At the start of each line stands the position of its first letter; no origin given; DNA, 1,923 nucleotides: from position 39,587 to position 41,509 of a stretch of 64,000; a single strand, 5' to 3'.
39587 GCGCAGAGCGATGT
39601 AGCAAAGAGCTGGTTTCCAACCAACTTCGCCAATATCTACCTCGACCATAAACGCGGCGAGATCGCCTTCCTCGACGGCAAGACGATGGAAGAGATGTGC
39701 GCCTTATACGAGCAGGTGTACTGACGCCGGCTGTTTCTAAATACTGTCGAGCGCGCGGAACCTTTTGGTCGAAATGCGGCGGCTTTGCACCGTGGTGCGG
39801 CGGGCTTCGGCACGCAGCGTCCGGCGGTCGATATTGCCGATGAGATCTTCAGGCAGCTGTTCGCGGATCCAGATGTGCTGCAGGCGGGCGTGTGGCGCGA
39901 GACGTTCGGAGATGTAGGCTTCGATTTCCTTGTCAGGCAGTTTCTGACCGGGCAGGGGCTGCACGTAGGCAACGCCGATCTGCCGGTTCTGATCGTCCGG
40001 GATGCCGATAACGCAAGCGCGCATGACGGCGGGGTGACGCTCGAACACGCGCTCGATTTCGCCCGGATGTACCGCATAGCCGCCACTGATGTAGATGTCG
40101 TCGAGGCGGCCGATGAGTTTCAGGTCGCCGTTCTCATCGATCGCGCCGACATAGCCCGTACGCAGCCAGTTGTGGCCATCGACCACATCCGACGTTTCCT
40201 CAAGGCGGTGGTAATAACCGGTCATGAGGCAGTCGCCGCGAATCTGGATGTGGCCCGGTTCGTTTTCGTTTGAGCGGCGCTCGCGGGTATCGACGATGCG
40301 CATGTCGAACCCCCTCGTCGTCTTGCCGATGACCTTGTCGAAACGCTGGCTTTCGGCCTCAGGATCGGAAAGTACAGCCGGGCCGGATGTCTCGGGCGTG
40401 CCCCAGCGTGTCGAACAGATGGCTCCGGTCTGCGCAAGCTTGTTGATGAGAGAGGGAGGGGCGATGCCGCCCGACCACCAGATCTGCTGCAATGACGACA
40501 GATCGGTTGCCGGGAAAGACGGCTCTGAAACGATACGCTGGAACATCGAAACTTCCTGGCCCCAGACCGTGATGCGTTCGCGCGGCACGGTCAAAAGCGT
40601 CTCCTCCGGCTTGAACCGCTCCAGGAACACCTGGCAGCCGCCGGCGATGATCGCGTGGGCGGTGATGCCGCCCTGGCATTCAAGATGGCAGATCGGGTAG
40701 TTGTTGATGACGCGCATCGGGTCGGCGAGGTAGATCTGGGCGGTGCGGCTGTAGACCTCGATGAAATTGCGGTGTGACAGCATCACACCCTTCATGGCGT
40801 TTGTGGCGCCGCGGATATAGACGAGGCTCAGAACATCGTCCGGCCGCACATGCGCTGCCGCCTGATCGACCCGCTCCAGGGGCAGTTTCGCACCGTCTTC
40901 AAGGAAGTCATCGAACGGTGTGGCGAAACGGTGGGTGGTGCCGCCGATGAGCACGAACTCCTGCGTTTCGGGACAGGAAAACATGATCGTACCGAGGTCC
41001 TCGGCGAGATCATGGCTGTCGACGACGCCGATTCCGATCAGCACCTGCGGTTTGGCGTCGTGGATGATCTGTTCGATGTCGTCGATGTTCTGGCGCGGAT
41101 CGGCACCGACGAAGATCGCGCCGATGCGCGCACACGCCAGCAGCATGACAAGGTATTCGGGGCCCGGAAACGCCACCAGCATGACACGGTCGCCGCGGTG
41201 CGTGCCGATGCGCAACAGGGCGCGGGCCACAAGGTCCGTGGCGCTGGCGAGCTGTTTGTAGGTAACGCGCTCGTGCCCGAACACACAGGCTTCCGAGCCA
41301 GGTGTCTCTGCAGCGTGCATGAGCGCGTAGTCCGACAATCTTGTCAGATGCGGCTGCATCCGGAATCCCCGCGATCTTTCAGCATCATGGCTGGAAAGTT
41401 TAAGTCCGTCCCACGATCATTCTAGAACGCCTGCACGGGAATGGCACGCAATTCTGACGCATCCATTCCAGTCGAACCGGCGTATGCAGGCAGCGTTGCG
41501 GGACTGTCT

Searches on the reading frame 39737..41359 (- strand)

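Call 79: search_protein_families(library=pfam, proteins=[window:39737-41359:-], max_evalue=0.001)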
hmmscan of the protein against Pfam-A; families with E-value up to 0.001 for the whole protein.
window:39737-41359:- (540 aa): 2 families
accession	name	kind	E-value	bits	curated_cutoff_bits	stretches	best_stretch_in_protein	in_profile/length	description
PF00501.34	AMP-binding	-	4.9e-55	187.3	29.9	1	15-383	4-384/384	AMP-binding enzyme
PF13193.12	AMP-binding_C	-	3.1e-13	50.9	24.5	1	434-504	1-71/76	AMP-binding enzyme C-terminal domain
